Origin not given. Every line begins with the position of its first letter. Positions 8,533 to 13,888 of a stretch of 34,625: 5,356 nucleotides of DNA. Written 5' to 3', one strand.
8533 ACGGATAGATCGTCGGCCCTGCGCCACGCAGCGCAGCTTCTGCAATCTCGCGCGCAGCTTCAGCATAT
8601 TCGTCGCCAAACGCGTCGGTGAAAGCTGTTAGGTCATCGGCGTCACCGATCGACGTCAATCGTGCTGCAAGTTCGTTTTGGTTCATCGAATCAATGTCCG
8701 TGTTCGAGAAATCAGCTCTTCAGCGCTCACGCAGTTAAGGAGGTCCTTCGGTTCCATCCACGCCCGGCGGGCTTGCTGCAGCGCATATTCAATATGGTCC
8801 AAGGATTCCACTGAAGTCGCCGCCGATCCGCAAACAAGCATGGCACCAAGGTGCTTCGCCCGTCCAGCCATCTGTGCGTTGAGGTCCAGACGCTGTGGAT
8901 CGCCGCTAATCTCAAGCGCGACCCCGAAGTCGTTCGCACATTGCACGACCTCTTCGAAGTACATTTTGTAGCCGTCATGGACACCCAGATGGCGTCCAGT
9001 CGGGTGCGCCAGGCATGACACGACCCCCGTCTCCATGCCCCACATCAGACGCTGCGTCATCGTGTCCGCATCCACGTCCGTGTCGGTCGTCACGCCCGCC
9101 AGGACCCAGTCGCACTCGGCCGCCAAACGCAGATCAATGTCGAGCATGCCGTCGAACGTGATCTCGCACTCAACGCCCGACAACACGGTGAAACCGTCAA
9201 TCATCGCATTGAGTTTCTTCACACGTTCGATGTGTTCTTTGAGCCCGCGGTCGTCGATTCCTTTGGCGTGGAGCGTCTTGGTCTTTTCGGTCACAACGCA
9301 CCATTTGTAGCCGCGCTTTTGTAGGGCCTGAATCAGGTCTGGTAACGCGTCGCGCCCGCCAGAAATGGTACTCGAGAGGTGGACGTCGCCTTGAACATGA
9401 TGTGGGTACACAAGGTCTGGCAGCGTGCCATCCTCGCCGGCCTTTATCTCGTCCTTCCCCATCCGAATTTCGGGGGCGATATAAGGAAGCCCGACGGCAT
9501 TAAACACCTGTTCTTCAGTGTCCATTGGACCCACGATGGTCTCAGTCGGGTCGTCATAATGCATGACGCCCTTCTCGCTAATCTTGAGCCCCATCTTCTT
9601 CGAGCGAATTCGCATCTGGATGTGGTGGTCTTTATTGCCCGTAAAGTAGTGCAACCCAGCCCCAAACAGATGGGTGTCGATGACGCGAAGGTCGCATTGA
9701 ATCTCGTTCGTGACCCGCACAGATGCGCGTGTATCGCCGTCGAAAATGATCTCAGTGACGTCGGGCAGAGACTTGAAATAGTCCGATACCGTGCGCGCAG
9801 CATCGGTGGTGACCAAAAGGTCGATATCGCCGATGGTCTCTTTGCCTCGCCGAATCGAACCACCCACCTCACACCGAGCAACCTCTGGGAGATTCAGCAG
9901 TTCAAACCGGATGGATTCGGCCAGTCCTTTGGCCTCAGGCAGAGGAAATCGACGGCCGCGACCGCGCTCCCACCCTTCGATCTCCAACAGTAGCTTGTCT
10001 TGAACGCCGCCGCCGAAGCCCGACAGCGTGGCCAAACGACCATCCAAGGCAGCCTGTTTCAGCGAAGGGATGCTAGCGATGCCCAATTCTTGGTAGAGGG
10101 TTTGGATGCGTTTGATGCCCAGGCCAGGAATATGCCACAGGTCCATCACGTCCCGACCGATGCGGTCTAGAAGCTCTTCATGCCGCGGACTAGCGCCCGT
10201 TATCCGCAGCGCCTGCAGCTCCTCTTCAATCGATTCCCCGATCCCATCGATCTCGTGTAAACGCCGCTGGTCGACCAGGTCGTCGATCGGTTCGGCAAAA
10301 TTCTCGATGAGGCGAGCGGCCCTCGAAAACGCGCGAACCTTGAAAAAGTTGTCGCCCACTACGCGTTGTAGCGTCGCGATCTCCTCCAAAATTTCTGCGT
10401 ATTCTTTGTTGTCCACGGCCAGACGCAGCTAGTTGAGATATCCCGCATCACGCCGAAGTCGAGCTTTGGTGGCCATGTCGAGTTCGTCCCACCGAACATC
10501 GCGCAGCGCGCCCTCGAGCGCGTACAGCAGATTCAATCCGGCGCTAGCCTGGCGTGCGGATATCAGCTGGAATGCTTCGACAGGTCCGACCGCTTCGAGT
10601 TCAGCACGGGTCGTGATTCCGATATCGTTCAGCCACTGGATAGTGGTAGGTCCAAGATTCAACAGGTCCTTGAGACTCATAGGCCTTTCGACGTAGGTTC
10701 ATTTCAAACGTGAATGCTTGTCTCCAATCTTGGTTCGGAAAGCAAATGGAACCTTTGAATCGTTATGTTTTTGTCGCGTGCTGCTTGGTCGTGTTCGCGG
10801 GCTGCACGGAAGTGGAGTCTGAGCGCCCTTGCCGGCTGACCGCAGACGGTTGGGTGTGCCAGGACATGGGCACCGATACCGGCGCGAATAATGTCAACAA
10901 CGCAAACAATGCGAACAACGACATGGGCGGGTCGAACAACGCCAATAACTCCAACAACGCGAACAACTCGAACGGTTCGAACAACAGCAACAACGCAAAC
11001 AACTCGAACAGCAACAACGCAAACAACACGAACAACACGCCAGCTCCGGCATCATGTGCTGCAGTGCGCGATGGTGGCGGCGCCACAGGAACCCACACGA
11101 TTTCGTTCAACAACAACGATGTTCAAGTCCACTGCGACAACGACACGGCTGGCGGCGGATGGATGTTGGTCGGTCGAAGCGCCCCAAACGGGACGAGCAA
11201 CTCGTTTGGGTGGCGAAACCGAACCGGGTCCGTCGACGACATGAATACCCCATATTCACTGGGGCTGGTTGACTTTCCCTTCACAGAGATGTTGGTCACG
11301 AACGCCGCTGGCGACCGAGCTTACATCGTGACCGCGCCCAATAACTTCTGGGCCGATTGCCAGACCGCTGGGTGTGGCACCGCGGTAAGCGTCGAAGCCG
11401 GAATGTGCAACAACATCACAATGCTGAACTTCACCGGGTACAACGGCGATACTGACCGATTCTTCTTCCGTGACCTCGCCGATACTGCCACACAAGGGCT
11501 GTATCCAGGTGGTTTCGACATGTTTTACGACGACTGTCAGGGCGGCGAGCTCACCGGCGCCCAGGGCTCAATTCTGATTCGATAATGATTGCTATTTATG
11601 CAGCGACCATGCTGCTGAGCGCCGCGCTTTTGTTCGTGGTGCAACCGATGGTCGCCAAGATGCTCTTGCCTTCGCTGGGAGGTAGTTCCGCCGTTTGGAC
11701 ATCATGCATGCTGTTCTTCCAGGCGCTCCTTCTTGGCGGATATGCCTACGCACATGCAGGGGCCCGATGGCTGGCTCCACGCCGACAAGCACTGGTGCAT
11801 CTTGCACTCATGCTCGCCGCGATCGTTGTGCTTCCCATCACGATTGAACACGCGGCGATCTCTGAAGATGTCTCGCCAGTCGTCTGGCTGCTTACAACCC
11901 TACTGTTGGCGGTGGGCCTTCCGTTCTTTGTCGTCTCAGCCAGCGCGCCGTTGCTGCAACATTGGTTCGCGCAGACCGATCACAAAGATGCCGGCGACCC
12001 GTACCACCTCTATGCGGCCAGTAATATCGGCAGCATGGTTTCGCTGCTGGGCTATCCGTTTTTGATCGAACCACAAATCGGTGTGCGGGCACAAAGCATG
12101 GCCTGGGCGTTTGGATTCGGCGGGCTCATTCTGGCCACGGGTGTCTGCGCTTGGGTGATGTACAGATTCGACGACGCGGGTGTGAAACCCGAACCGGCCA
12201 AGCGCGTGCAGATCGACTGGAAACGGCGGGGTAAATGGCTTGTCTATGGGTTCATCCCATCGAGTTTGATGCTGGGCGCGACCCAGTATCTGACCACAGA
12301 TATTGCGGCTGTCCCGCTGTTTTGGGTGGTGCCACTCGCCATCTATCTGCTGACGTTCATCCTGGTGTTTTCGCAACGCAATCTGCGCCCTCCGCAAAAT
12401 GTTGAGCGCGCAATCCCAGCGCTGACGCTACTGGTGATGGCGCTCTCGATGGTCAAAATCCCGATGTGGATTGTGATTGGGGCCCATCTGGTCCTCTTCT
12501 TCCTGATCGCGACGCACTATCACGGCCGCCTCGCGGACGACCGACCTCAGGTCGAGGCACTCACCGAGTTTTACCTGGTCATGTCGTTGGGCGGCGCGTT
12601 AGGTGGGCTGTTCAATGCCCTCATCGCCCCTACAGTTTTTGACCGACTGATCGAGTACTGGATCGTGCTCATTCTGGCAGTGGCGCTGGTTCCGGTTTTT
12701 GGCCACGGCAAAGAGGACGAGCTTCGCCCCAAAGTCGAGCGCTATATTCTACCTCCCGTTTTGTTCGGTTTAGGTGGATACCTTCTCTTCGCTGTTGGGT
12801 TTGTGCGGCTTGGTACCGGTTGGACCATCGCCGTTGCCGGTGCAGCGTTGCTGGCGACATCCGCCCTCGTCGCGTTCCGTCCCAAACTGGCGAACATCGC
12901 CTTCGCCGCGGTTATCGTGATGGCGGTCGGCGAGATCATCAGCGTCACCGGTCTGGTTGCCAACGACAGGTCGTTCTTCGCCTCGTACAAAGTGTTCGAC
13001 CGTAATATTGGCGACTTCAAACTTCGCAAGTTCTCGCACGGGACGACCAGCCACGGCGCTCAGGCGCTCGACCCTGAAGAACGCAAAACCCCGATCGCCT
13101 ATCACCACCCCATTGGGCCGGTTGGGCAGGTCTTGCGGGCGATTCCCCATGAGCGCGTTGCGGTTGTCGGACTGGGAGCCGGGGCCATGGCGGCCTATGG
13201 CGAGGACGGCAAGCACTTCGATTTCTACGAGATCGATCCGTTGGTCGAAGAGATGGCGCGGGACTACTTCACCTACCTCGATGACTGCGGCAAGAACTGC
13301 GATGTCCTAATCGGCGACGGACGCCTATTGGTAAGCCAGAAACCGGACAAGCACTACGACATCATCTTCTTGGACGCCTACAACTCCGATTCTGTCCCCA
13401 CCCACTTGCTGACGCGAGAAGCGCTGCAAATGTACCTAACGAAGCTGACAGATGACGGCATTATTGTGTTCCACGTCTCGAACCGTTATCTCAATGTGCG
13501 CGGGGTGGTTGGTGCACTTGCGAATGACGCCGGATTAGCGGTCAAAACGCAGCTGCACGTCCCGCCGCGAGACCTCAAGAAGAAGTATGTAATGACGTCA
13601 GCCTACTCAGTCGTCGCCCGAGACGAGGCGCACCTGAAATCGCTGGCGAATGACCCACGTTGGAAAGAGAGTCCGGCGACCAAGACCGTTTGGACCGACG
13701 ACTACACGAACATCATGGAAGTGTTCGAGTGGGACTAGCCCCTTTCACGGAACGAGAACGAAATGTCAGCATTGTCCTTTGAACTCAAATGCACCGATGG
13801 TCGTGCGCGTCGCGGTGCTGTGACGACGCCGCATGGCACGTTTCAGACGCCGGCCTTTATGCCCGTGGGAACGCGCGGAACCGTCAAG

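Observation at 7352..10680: Minus-strand operon: stand-alone TfoX_C protein -> PolX -> 444-aa DUF4132-like protein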

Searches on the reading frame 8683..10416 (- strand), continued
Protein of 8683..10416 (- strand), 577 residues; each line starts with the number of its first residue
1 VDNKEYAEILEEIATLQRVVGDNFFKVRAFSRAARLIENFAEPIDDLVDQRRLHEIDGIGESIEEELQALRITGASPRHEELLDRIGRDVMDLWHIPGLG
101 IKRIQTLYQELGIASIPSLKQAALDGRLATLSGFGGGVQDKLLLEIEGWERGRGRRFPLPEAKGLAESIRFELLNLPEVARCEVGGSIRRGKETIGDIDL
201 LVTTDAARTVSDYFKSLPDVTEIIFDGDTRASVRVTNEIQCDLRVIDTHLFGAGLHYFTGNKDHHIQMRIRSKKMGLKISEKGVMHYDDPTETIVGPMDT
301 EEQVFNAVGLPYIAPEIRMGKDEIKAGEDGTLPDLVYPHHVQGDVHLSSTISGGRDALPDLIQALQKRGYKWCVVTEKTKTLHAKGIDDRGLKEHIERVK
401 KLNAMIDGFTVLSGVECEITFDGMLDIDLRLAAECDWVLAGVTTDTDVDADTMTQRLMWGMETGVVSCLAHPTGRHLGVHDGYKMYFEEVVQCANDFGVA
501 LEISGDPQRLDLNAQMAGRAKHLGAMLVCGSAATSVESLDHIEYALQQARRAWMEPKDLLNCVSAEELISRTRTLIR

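Call 70: find_encoding_contigs(protein=P0045, flank=7000, max_places=1)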
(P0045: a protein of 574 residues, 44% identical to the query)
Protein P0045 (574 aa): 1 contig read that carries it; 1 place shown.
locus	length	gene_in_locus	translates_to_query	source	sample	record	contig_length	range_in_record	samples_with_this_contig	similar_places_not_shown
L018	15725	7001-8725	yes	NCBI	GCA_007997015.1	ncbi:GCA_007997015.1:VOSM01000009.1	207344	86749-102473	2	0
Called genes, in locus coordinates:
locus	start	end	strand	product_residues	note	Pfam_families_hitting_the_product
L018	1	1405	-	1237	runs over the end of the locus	PF07719:TPR_2 (faint), PF13424:TPR_12 (faint), PF13428:TPR_14 (faint), PF13432:TPR_16 (faint), PF14559:TPR_19 (faint), PF13181:TPR_8 (faint), PF13174:TPR_6 (weak)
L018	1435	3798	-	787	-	PF00515:TPR_1 (faint), PF07719:TPR_2 (faint), PF07721:TPR_4 (faint), PF14559:TPR_19 (faint), PF13174:TPR_6 (faint), PF13181:TPR_8 (faint), PF13428:TPR_14 (faint), PF13432:TPR_16 (weak), +1 more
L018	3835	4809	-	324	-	-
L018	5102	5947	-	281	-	PF17284:Spermine_synt_N, PF01564:Spermine_synth, PF13649:Methyltransf_25 (faint)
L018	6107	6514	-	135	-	PF02675:AdoMet_dc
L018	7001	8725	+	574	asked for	PF14716:HHH_8, PF14520:HHH_5, PF14792:DNA_pol_B_palm (weak), PF14791:DNA_pol_B_thumb, PF02811:PHP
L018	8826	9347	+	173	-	PF00578:AhpC-TSA, PF08534:Redoxin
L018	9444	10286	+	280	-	-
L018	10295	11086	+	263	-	-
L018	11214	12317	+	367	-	-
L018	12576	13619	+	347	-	-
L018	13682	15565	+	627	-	-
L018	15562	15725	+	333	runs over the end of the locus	PF07811:TadE (weak)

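Call 84: find_encoding_contigs(protein=P0011, flank=3000, max_places=2)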
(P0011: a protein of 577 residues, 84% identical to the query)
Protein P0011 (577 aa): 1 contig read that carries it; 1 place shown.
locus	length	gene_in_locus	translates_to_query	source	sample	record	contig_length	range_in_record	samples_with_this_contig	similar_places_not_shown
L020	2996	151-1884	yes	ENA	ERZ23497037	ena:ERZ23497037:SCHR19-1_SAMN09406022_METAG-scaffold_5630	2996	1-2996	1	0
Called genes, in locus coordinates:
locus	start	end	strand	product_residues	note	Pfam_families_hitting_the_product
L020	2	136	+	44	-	?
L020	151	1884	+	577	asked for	PF14716:HHH_8, PF14792:DNA_pol_B_palm, PF14791:DNA_pol_B_thumb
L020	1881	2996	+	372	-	?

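Call 90: search_protein_families(library=padloc, proteins=[window:8683-10416:-], max_evalue=0.01)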
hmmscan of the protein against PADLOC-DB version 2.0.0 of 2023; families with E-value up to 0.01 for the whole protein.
window:8683-10416:- (577 aa): 0 families

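Call 91: search_protein_families(library=phrogs, proteins=[window:8683-10416:-], max_evalue=0.01)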
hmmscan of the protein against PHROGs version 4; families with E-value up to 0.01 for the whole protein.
window:8683-10416:- (577 aa): 0 families

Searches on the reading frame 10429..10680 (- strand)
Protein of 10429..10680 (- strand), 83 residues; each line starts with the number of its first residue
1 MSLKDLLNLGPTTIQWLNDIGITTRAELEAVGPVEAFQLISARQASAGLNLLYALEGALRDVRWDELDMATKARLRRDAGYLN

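Call 3: search_protein_families(library=pfam, proteins=[window:10429-10680:-], max_evalue=1)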
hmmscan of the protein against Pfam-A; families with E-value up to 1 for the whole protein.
window:10429-10680:- (83 aa): 2 families
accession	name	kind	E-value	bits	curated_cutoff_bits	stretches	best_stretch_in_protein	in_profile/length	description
PF04994.19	TfoX_C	-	2.7e-22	79.1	23.1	1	2-77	4-79/81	TfoX C-terminal domain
PF11731.14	Cdd1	-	0.02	15.5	25.5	1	2-42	7-47/86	Pathogenicity locus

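Call 4: search_protein_families(library=ncbifam, proteins=[window:10429-10680:-], max_evalue=1)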
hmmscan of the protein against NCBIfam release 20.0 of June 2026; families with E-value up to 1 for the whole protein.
window:10429-10680:- (83 aa): 0 families

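Call 37: search_solved_structures(query=window:10429-10680:-, max_evalue=1, show_alignments=2)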
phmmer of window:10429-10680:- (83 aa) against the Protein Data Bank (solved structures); distinct sequences matched with E-value up to 1: 4.
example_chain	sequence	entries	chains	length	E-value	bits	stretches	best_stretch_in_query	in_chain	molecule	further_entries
3bqt_A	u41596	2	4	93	2.1e-10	43.9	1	2-77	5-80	Uncharacterized protein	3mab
3ov5_A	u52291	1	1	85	0.33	14.7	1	26-63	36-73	Uncharacterized protein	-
2l4w_A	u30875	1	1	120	0.68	13.6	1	26-62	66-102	Uncharacterized protein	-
6gyb_a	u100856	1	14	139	0.88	13.3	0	26-62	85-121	VirB7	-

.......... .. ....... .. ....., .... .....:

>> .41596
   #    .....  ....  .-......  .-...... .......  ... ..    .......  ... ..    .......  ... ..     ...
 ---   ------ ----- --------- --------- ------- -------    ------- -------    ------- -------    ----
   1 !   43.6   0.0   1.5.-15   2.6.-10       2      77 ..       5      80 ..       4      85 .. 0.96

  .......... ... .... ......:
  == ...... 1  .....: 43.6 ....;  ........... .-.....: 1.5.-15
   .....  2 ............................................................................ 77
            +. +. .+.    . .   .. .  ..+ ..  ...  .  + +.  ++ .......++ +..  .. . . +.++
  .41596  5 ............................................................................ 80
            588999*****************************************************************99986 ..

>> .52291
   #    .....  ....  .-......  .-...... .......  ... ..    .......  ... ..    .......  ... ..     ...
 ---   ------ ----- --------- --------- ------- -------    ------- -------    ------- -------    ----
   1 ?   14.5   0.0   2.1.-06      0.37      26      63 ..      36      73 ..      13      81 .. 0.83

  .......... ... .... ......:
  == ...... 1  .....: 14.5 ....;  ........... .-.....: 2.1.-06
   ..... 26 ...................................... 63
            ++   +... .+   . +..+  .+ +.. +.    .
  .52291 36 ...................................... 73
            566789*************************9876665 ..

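Call 90: search_protein_families(library=padloc, proteins=[window:10429-10680:-], max_evalue=0.01)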
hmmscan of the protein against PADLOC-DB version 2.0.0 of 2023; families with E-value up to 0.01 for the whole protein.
window:10429-10680:- (83 aa): 0 families

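Call 91: search_protein_families(library=phrogs, proteins=[window:10429-10680:-], max_evalue=0.01)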
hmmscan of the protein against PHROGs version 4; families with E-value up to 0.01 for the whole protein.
window:10429-10680:- (83 aa): 0 families

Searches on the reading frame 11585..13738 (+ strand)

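Call 58: search_protein_families(library=pfam, proteins=[window:11585-13738:+], max_evalue=0.001)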
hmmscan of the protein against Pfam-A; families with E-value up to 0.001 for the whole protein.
window:11585-13738:+ (717 aa): 1 family
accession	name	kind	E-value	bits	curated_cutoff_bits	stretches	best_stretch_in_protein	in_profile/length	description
PF01564.23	Spermine_synth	-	7.5e-06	26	22.9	1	543-630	43-131/186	Spermine/spermidine synthase domain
